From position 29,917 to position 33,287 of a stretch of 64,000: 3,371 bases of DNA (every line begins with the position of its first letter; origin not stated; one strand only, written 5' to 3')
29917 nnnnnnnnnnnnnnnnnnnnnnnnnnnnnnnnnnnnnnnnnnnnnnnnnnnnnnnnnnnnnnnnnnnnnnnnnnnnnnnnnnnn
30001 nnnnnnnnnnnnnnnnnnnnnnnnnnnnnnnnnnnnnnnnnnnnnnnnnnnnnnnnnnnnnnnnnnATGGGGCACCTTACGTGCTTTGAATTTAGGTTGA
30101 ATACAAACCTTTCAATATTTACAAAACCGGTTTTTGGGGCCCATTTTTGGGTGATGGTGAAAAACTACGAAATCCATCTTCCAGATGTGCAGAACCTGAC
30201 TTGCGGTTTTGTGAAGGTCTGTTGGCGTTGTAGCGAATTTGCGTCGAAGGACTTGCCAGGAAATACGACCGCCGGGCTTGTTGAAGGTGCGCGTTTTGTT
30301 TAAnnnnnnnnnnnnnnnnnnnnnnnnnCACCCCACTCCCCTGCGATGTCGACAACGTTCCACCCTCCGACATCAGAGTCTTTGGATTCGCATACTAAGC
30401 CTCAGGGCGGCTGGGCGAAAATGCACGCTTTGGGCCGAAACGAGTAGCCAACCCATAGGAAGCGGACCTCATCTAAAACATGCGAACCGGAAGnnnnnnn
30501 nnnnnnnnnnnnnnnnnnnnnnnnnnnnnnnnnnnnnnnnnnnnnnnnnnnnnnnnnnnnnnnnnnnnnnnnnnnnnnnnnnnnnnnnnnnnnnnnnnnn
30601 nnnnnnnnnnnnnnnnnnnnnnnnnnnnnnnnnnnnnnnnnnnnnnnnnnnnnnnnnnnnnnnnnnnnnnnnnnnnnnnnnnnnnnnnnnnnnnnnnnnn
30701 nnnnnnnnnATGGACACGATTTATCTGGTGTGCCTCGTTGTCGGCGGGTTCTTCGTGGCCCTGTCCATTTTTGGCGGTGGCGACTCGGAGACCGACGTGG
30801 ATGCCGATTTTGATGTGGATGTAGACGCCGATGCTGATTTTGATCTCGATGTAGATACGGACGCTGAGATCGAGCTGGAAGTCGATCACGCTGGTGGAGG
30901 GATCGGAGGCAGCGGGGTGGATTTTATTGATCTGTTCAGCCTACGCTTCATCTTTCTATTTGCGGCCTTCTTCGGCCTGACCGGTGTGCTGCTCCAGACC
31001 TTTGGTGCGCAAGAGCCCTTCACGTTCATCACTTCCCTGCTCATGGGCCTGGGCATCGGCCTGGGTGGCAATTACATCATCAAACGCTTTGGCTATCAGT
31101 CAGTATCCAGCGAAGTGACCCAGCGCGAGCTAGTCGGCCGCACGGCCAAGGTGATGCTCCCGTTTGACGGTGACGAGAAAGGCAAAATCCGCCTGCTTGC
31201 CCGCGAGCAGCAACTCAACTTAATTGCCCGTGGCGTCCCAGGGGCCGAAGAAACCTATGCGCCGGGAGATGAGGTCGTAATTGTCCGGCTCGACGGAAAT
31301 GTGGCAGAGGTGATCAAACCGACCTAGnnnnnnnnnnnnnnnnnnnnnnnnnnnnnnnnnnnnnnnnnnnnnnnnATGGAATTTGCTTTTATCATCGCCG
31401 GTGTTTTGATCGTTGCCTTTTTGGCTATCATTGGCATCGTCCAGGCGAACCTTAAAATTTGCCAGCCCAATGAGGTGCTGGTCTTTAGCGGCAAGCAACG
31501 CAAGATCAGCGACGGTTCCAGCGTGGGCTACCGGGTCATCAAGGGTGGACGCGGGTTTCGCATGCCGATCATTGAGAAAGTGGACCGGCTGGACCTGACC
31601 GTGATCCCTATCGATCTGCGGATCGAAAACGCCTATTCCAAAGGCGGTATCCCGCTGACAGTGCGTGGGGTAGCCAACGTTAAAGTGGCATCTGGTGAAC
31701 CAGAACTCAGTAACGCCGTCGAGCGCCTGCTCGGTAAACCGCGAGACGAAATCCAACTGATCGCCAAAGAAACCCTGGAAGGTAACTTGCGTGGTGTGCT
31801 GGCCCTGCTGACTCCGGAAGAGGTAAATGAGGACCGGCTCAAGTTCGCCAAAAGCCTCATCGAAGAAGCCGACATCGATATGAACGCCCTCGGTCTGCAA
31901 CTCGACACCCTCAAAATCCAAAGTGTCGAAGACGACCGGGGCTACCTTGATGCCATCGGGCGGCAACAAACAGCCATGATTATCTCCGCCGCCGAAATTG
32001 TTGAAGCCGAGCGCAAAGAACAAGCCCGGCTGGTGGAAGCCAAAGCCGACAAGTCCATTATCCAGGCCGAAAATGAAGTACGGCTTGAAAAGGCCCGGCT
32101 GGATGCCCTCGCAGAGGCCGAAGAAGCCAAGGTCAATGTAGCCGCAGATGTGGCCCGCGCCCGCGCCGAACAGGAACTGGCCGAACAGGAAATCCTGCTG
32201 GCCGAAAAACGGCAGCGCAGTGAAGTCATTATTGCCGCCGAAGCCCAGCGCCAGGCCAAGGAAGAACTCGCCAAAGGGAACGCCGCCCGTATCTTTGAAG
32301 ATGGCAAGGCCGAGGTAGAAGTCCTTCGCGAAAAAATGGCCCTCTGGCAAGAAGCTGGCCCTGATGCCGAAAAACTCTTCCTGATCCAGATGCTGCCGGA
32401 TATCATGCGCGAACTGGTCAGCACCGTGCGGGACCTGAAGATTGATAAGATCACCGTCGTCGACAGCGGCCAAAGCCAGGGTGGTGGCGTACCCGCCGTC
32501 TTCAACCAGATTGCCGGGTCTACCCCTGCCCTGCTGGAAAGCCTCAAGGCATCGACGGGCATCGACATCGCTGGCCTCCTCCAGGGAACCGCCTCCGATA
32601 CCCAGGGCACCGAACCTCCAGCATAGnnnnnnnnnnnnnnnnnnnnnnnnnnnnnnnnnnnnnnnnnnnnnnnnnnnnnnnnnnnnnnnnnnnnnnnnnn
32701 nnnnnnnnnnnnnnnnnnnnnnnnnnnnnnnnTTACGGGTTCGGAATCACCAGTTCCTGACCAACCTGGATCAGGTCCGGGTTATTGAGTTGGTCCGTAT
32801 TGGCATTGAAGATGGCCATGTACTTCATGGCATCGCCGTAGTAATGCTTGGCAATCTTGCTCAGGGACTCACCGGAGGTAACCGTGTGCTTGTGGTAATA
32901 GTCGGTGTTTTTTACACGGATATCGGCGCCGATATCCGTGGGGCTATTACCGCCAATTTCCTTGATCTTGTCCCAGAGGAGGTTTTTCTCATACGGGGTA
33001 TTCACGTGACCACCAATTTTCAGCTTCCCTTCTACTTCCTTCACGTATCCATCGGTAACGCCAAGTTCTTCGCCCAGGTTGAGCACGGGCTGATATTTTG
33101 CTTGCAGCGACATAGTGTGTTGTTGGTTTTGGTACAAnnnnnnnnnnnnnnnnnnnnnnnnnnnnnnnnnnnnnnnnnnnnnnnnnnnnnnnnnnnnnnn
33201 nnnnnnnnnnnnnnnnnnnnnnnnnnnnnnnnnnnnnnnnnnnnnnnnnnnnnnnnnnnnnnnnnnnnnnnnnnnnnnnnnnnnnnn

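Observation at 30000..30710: About 700-nt divergent leader containing a strong intrinsic terminator 100 nt upstream of nfeD: candidate sRNA or cis-regulatory attenuator/riboswitch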

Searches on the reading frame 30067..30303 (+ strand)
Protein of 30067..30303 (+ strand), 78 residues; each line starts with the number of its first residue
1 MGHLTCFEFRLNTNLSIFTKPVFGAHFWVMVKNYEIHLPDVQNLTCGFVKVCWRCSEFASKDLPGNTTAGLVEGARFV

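Call 7: search_protein_families(library=pfam, proteins=[window:30067-30303:+], max_evalue=0.01)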
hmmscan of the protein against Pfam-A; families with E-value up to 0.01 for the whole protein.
window:30067-30303:+ (78 aa): 0 families

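Call 21: list_cluster_members(proteins=[P0001, window:30325-30444:+, window:30346-30444:+, window:30067-30300:+, window:30122-30313:-, window:30405-30539:-, window:30480-30821:+, window:30493-30588:+, window:30555-30692:-, window:29984-30097:+])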
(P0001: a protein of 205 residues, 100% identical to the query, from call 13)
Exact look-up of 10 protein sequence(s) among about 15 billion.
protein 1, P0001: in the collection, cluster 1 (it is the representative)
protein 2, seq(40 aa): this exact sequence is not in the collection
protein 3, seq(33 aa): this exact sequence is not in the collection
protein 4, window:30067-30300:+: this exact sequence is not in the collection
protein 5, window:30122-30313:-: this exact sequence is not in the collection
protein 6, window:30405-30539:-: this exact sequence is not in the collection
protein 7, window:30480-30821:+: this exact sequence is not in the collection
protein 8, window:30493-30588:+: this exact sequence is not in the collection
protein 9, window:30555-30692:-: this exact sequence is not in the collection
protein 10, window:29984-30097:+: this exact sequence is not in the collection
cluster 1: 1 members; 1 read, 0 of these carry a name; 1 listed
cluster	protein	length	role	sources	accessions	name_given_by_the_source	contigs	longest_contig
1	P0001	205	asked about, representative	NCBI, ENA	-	-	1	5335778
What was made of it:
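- No spacer ORF is a protein on record (call 21).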

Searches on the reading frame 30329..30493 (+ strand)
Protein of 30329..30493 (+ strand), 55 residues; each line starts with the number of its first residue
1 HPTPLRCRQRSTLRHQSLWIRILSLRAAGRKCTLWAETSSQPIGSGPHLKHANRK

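Call 56: search_protein_families(library=pfam, proteins=[window:30329-30493:+], max_evalue=1)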
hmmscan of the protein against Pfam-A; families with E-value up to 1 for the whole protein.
seq(55 aa): 0 families
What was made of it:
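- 30253..30614 (+): Lineage-specific non-coding insertion of about 357-362 nt. CCAGG occurs at both junctions (30256-30260 and 30613-30617). No Pfam match (call 56).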

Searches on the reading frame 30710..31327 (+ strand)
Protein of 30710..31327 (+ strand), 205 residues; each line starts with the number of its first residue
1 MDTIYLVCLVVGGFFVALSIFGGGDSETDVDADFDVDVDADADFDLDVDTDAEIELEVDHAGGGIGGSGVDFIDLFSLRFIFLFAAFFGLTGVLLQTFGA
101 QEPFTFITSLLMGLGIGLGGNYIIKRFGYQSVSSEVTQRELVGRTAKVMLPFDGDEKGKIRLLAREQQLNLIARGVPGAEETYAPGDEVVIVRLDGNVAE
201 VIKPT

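Call 7: search_protein_families(library=pfam, proteins=[window:30710-31327:+], max_evalue=0.01)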
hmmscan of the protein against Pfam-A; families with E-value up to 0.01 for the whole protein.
window:30710-31327:+ (205 aa): 1 family
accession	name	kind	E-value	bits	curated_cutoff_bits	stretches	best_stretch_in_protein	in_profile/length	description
PF01957.25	NfeD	-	0.00035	21.2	29.1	1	140-201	3-55/57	NfeD-like C-terminal, partner-binding domain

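Call 8: find_related_loci(query=window:30710-31327:+, collection=genome_contigs, flank=4000)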
Query window:30710-31327:+ (205 aa) in genome_contigs; peptide patterns used: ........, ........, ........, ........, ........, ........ (x = any residue, [..] = any of these).
276 stretches matched a pattern; 18 encode a relative of the query (tblastn E <= 1e-3); 18 distinct loci.
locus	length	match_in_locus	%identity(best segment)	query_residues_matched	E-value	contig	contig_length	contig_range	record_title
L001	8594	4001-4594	51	1-205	2e-54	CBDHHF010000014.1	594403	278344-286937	MAG: Rhodothermales bacterium isolate 0fb6ef2c-814e-496a-9ced-0506dc7cabad genome assembly, contig: contig_14, whole gen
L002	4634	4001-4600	54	1-205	6e-49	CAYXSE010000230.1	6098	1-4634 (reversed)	MAG TPA_asm: uncultured Rhodothermales bacterium isolate SRP215229_co1_23 genome assembly, contig: NODE_9670_length_6098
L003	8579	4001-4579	52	1-205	1e-48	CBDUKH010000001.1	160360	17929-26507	MAG TPA_asm: uncultured Rhodothermales bacterium isolate SRR22808126_binner12_Refined_119 genome assembly, contig: ERZ25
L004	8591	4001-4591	54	1-205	2e-47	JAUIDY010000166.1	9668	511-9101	MAG: Rhodothermia bacterium isolate 8_bin.12 NODE_6421_length_9668_cov_1.094854, whole genome shotgun sequence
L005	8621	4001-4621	50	3-205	1e-50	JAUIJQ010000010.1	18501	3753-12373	MAG: Rhodothermia bacterium isolate Co_bin.317 NODE_16857_length_18501_cov_0.855176, whole genome shotgun sequence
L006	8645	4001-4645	33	1-203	3e-14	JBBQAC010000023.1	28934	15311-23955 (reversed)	MAG: Phormidesmidales cyanobacterium isolate Co_metawrap_1500 Cmw_1500_k141_16725187_length_28934_cov_26.6152, whole gen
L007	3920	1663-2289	33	1-203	2e-12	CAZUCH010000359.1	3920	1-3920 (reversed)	MAG TPA_asm: uncultured Planctomycetales bacterium isolate binchicken_co86_161 genome assembly, contig: NODE_15575_lengt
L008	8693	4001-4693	31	4-202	3e-11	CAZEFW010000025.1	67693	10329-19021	MAG TPA_asm: uncultured Myxococcales bacterium isolate SRP077602_co5_47 genome assembly, contig: NODE_1779_length_67693_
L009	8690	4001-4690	30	1-203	1e-10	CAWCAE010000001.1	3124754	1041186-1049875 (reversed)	MAG: uncultured cyanobacterium isolate MFD03250.bin.1.175 genome assembly, contig: contig_1115, whole genome shotgun seq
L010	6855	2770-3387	35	1-202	2e-10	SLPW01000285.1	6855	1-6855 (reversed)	MAG: Myxococcales bacterium isolate CSSed165cm_511 CSSed16-5cm-51000, whole genome shotgun sequence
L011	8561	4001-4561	32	1-201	2e-10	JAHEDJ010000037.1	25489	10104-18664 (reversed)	MAG: bacterium isolate Ww198 NODE_2595_length_25489_cov_15.743338, whole genome shotgun sequence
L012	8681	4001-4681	29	1-203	1e-8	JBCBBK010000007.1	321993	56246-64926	MAG: Cyanobacteria bacterium J06581_3 NODE_7_length_321993_cov_24.332767, whole genome shotgun sequence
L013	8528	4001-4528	36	1-162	3e-8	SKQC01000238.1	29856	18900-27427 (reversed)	MAG: Myxococcales bacterium isolate CSSed162cmA_402 CSSed16-2cmA-2174, whole genome shotgun sequence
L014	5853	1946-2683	28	5-202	2e-8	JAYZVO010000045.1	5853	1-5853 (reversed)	MAG: Myxococcota bacterium isolate XB_MAG542 DB_MAG542_0056, whole genome shotgun sequence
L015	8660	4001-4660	31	1-203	4e-6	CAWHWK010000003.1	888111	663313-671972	MAG: uncultured cyanobacterium isolate MFD03250.bin.2.77 genome assembly, contig: contig_1269, whole genome shotgun sequ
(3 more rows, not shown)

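Call 11: find_encoding_contigs(protein=window:30710-31327:+, flank=3000, max_places=10)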
Protein window:30710-31327:+ (205 aa): no gene with exactly this product is on record in the collection.

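Call 12: find_related_loci(query=window:30710-31327:+, collection=metagenome_contigs, flank=3000)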
Query window:30710-31327:+ (205 aa) in metagenome_contigs; peptide patterns used: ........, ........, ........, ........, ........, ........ (x = any residue, [..] = any of these).
490 stretches matched a pattern; 6 encode a relative of the query (tblastn E <= 1e-3); 6 distinct loci.
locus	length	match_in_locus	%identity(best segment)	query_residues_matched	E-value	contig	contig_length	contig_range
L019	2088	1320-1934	55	4-205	1e-32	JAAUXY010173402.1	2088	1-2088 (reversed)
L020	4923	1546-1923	31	75-203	7e-12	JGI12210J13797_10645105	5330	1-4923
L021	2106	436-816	28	73-201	4e-10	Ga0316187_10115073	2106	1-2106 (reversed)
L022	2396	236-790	31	6-201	3e-7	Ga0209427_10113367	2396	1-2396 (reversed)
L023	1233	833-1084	32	1-54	5e-7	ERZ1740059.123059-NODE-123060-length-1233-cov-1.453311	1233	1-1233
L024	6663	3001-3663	31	1-203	1e-6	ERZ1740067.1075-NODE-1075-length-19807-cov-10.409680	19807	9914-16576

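Call 13: find_homologous_proteins(query=window:30710-31327:+, max_evalue=1e-10)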
Query window:30710-31327:+ (205 aa): 451 proteins with E <= 1e-10 among 1406 candidates; the best 120 are listed.
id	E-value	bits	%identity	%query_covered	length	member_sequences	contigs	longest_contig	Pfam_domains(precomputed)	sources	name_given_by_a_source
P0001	1.7e-125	435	100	100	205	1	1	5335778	-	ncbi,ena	-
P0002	6.7e-99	348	80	100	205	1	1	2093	PF25842.1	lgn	-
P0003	1.4e-68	249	53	100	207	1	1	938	-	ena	-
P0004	1.2e-67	246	57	100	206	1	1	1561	-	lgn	-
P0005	2.5e-66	242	57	100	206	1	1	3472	-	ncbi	-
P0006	3.1e-66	241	58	100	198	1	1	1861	-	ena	-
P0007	3.1e-66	241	57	100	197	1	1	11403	-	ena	-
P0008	3.8e-66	241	55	100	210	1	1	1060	-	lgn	-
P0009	4.0e-66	241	59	100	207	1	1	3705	PF25842.1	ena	-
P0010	1.6e-65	239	58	100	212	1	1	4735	-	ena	-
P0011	1.8e-65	239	56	100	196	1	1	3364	-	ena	-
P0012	2.6e-65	238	52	100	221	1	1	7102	-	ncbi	-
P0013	2.7e-65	238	60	65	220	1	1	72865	-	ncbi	-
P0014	3.5e-65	238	55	100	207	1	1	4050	-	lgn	-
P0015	6.5e-65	237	59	100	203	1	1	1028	-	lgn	-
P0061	4.9e-62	227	50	100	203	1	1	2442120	PF01957.26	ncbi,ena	-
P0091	1.4e-60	223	55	100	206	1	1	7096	-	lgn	-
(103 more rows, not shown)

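Call 14: find_encoding_contigs(protein=P0002, flank=3000, max_places=5)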
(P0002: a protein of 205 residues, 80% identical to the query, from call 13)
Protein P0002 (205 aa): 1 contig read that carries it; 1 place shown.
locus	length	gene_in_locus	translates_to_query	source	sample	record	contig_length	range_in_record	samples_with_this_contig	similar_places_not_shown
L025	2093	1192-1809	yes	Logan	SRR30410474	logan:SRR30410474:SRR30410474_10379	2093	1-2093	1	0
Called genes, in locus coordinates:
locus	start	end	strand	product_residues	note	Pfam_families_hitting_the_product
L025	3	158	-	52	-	?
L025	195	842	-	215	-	PF02085:Cytochrom_CIII (faint), PF14522:Cytochrome_C7 (weak), PF14537:Cytochrom_c3_2 (faint), PF22113:Mtrc-MtrF_II-IV_dom (weak), PF14522:Cytochrome_C7 (weak)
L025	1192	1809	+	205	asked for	PF25842:NfeD_TM (faint)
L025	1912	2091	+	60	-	?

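Call 15: find_encoding_contigs(protein=P0001, flank=3000, max_places=5)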
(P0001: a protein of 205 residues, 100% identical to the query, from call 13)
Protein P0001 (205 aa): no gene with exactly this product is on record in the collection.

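Call 25: find_encoding_contigs(protein=P0007, flank=3000, max_places=3)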
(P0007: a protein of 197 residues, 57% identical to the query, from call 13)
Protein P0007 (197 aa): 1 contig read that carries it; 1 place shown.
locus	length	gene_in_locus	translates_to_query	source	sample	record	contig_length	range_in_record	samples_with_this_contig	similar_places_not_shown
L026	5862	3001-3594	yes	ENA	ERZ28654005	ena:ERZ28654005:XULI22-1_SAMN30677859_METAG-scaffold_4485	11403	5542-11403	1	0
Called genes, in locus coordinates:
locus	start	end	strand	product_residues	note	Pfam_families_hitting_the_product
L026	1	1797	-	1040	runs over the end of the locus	PF12838:Fer4_7 (faint), PF13247:Fer4_11 (weak)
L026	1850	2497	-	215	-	PF02085:Cytochrom_CIII (faint), PF14537:Cytochrom_c3_2 (faint), PF22113:Mtrc-MtrF_II-IV_dom (faint), PF14522:Cytochrome_C7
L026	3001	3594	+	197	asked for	-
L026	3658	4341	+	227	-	PF01145:Band_7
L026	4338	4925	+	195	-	-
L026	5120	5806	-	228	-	-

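Call 26: find_encoding_contigs(protein=P0091, flank=3000, max_places=3)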
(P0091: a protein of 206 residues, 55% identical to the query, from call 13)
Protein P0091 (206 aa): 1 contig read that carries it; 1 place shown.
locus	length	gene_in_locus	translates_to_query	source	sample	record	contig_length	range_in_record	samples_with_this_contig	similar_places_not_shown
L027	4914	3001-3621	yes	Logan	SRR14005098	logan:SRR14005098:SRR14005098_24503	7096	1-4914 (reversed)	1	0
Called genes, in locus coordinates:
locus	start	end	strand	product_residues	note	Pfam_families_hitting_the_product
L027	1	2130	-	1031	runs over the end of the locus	PF12797:Fer4_2 (faint), PF12837:Fer4_6 (faint), PF12838:Fer4_7, PF13183:Fer4_8 (faint), PF13187:Fer4_9 (faint), PF13237:Fer4_10 (faint), PF13247:Fer4_11, PF12838:Fer4_7 (weak)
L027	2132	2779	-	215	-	PF02085:Cytochrom_CIII (faint), PF14522:Cytochrome_C7 (weak), PF22113:Mtrc-MtrF_II-IV_dom (faint), PF14522:Cytochrome_C7 (weak), PF14537:Cytochrom_c3_2 (weak)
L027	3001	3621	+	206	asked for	-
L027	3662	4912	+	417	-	?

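Call 27: find_encoding_contigs(protein=P0061, flank=3000, max_places=3)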
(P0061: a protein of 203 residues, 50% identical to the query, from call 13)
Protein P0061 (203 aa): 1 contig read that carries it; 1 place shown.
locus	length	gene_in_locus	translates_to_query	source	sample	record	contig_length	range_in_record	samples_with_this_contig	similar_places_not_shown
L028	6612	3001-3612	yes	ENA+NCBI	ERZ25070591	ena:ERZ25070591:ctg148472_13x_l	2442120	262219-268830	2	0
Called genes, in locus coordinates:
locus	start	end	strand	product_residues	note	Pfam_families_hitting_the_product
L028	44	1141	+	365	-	PF21338:Top1B_N_bact, PF01028:Topoisom_I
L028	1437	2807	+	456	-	PF00909:Ammonium_transp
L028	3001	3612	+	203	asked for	PF01957:NfeD (faint)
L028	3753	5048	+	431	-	PF01145:Band_7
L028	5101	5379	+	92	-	PF04365:BrnT_toxin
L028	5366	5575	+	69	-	-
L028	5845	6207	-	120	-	-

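Call 71: search_protein_families(library=ncbifam, proteins=[window:30710-31327:+], max_evalue=0.001)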
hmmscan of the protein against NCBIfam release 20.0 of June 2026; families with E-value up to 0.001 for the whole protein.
window:30710-31327:+ (205 aa): 0 families

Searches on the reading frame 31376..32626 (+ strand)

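Call 7: search_protein_families(library=pfam, proteins=[window:31376-32626:+], max_evalue=0.01)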
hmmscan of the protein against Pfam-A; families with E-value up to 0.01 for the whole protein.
window:31376-32626:+ (416 aa): 2 families
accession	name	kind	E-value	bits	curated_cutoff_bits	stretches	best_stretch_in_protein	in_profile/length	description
PF01145.31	Band_7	-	6.3e-22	78.9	23.6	1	28-213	2-174/176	SPFH domain / Band 7 family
PF15975.10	Flot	-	0.00084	19.9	27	1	288-369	2-81/124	Flotillin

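Call 71: search_protein_families(library=ncbifam, proteins=[window:31376-32626:+], max_evalue=0.001)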
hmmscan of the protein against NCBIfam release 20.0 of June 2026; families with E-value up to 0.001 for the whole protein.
window:31376-32626:+ (416 aa): 1 family
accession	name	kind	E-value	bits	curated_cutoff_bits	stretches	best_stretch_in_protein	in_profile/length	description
NF058507.1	FlotScfldFlot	equivalog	8.1e-55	186.7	700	2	8-266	3-265/477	flotillin lipid rafts scaffold protein FloT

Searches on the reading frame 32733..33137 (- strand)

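Call 7: search_protein_families(library=pfam, proteins=[window:32733-33137:-], max_evalue=0.01)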
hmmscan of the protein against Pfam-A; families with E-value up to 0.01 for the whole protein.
window:32733-33137:- (134 aa): 2 families
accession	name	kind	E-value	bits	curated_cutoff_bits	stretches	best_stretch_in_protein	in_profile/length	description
PF01476.26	LysM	-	1.2e-11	44.8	20.9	1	84-132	1-43/43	LysM domain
PF05489.18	Phage_tail_X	-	0.0064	16.5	22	0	87-132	6-52/60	Phage Tail Protein X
